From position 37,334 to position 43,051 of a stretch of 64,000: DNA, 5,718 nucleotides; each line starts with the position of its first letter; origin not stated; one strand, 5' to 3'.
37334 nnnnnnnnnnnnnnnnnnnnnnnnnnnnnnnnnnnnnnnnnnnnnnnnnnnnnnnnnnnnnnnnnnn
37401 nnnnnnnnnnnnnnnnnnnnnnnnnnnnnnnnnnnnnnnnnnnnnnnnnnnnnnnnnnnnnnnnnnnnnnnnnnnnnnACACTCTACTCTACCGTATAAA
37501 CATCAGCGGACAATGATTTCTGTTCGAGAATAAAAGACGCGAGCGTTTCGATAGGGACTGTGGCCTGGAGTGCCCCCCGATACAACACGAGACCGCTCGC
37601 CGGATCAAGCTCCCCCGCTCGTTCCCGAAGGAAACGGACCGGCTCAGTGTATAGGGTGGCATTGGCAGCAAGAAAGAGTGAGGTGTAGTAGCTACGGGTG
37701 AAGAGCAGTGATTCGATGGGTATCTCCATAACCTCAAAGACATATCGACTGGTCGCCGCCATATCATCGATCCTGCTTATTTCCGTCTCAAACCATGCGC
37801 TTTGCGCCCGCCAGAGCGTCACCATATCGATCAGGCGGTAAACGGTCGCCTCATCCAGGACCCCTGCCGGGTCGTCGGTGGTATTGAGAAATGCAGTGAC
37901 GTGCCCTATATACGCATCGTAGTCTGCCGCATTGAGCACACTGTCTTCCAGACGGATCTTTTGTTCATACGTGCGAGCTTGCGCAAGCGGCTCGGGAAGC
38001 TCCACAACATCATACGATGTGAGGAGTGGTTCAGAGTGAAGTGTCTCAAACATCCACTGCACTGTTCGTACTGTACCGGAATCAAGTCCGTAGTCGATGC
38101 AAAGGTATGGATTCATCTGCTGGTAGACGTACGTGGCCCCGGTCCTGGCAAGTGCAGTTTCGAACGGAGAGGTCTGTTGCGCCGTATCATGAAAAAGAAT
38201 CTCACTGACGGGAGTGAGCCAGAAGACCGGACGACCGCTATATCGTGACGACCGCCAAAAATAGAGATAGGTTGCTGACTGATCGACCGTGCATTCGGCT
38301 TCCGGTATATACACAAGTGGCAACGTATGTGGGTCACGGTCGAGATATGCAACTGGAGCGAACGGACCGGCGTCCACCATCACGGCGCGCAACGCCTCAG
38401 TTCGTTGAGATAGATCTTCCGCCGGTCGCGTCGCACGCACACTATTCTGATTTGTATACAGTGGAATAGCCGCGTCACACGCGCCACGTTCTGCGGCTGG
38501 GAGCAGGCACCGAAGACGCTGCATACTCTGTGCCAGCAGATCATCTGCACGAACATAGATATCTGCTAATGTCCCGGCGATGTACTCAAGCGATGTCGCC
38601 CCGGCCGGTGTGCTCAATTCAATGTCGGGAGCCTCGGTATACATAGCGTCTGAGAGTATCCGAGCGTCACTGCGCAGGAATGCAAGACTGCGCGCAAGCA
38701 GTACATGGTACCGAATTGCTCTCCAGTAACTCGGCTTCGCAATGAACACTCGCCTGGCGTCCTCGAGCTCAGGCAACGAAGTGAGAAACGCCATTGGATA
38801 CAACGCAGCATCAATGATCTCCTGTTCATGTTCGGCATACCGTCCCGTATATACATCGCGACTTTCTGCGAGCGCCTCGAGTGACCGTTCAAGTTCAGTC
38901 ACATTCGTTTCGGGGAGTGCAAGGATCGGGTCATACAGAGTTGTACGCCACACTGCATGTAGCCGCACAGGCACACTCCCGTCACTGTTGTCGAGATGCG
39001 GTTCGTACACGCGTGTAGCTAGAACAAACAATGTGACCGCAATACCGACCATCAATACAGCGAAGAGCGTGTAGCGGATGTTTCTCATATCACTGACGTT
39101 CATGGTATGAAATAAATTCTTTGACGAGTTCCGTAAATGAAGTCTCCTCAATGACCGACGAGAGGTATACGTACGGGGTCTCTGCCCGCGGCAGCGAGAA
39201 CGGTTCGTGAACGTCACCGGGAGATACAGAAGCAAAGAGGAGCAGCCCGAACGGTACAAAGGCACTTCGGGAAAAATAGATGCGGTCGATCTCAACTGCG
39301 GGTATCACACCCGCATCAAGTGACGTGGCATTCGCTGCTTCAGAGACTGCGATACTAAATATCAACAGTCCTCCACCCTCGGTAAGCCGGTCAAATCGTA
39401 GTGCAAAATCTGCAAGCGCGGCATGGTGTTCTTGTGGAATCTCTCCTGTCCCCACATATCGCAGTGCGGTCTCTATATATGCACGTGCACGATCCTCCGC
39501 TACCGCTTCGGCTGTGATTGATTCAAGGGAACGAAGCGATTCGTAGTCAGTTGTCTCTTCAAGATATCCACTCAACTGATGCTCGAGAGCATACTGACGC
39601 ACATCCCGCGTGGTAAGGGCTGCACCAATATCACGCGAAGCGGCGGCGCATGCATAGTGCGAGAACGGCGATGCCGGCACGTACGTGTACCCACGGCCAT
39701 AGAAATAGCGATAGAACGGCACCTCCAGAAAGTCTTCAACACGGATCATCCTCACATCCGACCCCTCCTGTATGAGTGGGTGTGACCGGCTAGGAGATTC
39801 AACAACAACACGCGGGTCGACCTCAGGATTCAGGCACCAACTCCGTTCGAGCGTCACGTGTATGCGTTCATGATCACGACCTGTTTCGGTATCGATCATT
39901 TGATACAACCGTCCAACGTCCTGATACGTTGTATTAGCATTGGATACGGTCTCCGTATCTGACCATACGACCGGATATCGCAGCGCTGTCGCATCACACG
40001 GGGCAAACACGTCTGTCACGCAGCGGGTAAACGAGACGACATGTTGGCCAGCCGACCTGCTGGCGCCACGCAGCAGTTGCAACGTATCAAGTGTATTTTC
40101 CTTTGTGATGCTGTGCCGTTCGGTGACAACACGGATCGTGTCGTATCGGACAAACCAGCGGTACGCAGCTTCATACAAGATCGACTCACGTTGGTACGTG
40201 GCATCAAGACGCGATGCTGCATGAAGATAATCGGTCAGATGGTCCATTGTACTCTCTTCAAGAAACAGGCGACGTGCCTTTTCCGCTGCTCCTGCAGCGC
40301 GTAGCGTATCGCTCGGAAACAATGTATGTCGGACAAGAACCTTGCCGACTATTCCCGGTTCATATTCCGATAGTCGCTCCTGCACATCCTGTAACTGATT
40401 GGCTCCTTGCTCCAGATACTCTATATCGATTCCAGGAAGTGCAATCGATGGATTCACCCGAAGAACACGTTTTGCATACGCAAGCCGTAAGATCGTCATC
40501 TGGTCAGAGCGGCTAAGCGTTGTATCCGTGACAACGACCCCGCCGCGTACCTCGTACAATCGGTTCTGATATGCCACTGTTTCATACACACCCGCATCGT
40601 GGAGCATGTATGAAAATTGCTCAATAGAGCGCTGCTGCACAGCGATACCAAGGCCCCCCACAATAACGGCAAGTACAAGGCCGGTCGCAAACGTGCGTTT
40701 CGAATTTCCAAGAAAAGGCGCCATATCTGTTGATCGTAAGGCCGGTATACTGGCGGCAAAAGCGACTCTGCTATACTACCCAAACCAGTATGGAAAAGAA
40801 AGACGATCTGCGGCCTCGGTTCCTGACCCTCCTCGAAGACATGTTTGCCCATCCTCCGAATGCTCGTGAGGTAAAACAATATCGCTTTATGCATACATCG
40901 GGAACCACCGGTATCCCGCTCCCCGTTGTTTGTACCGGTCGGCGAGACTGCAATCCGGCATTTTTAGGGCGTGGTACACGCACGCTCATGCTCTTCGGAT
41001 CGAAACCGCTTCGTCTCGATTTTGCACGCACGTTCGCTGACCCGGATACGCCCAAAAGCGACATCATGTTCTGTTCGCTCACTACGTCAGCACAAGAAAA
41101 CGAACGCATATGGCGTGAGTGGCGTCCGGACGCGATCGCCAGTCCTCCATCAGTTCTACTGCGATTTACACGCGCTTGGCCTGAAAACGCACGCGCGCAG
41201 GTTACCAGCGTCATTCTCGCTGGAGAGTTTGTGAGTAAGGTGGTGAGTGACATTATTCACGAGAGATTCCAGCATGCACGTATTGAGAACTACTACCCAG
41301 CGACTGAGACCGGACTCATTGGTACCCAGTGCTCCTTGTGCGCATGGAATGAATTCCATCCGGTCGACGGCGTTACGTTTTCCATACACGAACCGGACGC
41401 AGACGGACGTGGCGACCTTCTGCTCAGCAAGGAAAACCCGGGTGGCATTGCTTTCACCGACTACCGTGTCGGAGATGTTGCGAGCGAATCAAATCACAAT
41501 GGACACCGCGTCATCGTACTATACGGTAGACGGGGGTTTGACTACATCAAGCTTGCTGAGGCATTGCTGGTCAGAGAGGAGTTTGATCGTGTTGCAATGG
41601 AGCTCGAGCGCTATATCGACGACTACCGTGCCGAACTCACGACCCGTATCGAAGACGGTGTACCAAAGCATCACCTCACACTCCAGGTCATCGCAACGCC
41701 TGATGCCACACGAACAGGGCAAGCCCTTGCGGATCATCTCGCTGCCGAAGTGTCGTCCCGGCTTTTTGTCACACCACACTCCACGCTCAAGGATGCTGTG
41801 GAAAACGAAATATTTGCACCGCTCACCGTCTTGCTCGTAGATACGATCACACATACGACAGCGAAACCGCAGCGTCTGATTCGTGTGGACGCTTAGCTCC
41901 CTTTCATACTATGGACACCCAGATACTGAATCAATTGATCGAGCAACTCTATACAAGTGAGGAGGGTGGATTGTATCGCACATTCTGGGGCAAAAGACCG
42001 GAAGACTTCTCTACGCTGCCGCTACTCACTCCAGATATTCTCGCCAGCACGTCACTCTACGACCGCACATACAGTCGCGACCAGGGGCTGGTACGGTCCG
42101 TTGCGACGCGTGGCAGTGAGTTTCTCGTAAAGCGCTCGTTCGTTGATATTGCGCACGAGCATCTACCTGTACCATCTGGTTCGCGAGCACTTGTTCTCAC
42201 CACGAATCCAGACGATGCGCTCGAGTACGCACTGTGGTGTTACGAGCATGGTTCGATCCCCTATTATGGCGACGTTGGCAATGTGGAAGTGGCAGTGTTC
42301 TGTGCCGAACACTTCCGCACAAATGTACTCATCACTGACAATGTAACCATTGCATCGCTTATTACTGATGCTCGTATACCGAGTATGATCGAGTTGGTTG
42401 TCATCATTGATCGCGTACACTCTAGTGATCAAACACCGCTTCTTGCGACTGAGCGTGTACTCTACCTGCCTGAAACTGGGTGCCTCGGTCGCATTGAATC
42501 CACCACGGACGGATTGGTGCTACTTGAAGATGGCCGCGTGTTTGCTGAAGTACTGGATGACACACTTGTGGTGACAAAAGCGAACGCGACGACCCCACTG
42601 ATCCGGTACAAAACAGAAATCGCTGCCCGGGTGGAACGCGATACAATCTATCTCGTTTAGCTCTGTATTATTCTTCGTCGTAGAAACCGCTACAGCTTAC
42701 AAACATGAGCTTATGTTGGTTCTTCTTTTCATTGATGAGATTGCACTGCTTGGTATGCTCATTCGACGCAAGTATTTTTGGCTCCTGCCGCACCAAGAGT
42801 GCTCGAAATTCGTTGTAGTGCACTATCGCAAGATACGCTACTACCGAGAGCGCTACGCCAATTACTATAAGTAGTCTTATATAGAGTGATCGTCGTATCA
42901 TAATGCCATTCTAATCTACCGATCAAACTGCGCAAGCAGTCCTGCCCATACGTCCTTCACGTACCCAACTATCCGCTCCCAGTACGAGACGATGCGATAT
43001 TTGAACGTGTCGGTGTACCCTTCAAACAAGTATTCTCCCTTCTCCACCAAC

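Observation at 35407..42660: Inverted duplication of a PaaK/CapK-like adenylating enzyme + coupled partner module flanking two large membrane-anchored proteins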

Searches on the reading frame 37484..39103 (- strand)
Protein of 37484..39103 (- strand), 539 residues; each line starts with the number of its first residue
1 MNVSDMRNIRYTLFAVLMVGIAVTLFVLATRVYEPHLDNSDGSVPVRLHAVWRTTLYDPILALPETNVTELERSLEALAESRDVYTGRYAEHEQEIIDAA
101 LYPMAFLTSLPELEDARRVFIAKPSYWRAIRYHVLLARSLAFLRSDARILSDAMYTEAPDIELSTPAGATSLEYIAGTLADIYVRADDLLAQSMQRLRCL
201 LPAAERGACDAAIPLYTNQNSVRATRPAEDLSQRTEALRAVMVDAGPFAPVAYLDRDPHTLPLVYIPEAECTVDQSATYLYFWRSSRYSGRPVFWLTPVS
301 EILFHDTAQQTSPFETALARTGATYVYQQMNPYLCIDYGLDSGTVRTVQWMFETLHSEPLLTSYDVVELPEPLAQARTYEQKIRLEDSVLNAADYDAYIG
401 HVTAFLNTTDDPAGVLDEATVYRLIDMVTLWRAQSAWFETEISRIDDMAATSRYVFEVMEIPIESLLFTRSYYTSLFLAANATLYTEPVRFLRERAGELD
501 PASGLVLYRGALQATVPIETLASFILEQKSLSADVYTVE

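Call 4: search_protein_families(library=pfam, max_evalue=1, proteins=[window:37484-39103:-])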
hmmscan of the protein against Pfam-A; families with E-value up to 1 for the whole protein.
window:37484-39103:- (539 aa): 1 family
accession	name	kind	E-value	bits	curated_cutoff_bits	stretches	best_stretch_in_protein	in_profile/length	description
PF08043.17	Xin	-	0.05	13.7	20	1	345-354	3-12/16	Xin repeat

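Call 5: search_protein_families(library=ncbifam, max_evalue=1, proteins=[window:37484-39103:-])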
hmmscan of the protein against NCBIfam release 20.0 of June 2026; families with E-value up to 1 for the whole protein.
window:37484-39103:- (539 aa): 0 families

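Call 34: find_homologous_proteins(query=A2, max_evalue=0.001)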
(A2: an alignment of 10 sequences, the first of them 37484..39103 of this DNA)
Query A2 (10 sequences) (539 aa, profile of the alignment): 4 proteins with E <= 0.001 among 8000 candidates.
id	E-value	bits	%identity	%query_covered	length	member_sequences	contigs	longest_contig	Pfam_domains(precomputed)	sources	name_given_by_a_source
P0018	1.4e-192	659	100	99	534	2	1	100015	-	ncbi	ncbi:MAG: hypothetical protein WDZ93_01525 [Candidatus Paceibacterota bacterium]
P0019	3.8e-184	632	39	94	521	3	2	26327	-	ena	-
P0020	3.5e-144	500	38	98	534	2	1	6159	-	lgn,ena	-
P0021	3.2e-115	404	34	93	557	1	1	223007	-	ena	-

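Call 66: predict_structure(alignment_id=A5)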
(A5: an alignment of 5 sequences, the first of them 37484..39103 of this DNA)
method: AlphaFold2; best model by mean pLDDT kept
length: 539 residues; sequences in the alignment: 5
mean_pLDDT: 50.9   pTM: 0.37
mean pLDDT of the five models: 50.9, 49.8, 48.0, 47.5, 46.6
residues with pLDDT >= 90: 0; 70-90: 136; 50-70: 144; < 50: 259
segments of 3 or more residues with pLDDT < 50: 1-4, 37-43, 59-67, 163-170, 211-342, 433-512, 532-539
pLDDT, mean of each block of 10 residues (from residue 1): 52 75 70 52 59 58 43 55 53 57 60 76 79 85 69 58 38 53 65 79 61 31 28 27 30 33 26 30 26 27 27 35 26 30 60 82 75 88 73 74 79 79 69 37 29 28 29 26 27 37 34 53 54 39
secondary structure, 60 per line:
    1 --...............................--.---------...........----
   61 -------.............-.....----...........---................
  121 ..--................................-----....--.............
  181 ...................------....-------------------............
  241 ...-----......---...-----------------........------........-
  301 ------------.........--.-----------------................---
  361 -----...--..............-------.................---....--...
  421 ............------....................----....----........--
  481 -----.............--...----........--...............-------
elements in order: H3-33 H46-56 H68-80 H82-86 H91-101 H105-122 H126-156 E162-165 E168-171 H172-199 H206-209 H229-243 H249-254 E278-285 E292-299 H313-321 H342-357 H371-384 H392-408 H412-415 H418-432 H439-458 H463-466 H471-478 H486-498 H508-515 H518-532

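Call 77: search_solved_structures(query=A4, max_evalue=5)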
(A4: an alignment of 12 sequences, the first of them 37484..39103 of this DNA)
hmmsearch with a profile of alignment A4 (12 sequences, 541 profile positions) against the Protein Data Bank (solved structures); distinct sequences matched with E-value up to 5: 2.
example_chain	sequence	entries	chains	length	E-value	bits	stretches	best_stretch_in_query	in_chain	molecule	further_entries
6zfn_AAA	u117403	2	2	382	0.8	11.5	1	255-334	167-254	Glycoprotein endo-alpha-1,2-mannosidase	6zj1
6zdc_A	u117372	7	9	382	0.8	11.5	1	255-334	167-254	Glycoprotein endo-alpha-1,2-mannosidase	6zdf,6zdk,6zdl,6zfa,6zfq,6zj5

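Call 93: search_protein_families(library=padloc, max_evalue=0.01, proteins=[window:37484-39103:-])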
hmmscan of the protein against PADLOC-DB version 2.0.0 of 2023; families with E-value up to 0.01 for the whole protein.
window:37484-39103:- (539 aa): 0 families

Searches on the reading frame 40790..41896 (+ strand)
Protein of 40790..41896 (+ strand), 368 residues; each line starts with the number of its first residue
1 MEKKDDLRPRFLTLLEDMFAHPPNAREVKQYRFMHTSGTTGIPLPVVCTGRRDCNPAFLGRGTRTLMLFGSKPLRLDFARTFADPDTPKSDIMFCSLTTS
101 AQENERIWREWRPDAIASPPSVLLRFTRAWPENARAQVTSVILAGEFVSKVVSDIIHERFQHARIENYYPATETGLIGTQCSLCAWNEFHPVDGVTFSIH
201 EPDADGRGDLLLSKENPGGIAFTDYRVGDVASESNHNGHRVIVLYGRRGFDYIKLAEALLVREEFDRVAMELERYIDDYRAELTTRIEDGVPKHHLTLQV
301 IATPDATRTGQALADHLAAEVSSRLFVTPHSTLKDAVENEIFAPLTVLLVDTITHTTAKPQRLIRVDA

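Call 4: search_protein_families(library=pfam, max_evalue=1, proteins=[window:40790-41896:+])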
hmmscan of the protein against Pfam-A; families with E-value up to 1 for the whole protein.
window:40790-41896:+ (368 aa): 1 family
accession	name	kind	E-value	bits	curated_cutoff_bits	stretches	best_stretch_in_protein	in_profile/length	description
PF00501.34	AMP-binding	-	6.5e-05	22.3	29.9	1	108-179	252-329/384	AMP-binding enzyme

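Call 5: search_protein_families(library=ncbifam, max_evalue=1, proteins=[window:40790-41896:+])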
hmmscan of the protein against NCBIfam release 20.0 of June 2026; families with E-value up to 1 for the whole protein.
window:40790-41896:+ (368 aa): 4 families
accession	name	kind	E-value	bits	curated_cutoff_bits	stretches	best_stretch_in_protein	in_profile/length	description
TIGR01733.1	AA-adenyl-dom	subfamily_domain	1.2e-07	30.9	317.4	1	31-177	123-276/409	amino acid adenylation domain-containing protein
NF045666.1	DVU1553_fam_AMP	equivalog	3.3e-06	26.4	300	1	95-182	165-254/331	DVU_1553 family AMP-dependent CoA ligase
NF003417.0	PRK04813.1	subfamily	0.016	13.7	476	1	130-175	255-300/505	D-alanine--poly(phosphoribitol) ligase subunit DltA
TIGR01734.1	D-ala-DACP-lig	equivalog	0.042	12.4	559.85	1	131-175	254-298/504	D-alanine--poly(phosphoribitol) ligase subunit DltA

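Call 93: search_protein_families(library=padloc, max_evalue=0.01, proteins=[window:40790-41896:+])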
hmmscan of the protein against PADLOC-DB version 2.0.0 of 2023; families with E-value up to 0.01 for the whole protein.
window:40790-41896:+ (368 aa): 0 families

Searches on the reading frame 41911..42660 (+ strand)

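Call 4: search_protein_families(library=pfam, max_evalue=1, proteins=[window:41911-42660:+])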
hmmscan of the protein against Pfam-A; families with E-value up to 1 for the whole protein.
window:41911-42660:+ (249 aa): 1 family
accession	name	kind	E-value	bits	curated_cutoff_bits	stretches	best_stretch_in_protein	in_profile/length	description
PF02197.22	RIIa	-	0.15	12.2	22.4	0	92-107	11-26/38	Regulatory subunit of type II PKA R-subunit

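Call 5: search_protein_families(library=ncbifam, max_evalue=1, proteins=[window:41911-42660:+])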
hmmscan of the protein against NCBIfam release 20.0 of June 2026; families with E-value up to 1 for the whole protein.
window:41911-42660:+ (249 aa): 0 families

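Call 93: search_protein_families(library=padloc, max_evalue=0.01, proteins=[window:41911-42660:+])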
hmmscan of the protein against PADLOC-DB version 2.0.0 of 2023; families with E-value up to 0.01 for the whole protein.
window:41911-42660:+ (249 aa): 0 families

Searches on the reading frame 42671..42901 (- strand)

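Call 75: search_protein_families(library=pfam, max_evalue=1, proteins=[window:42671-42901:-])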
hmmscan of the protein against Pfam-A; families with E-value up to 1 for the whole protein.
seq(77 aa): 0 families

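Call 76: search_protein_families(library=ncbifam, max_evalue=1, proteins=[window:42671-42901:-])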
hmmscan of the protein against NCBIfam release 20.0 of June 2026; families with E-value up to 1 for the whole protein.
seq(77 aa): 1 family
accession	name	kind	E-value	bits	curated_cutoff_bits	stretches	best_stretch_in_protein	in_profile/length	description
NF007887.0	PRK10591.2-1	equivalog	0.072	13.2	144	1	8-43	19-54/101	hypothetical protein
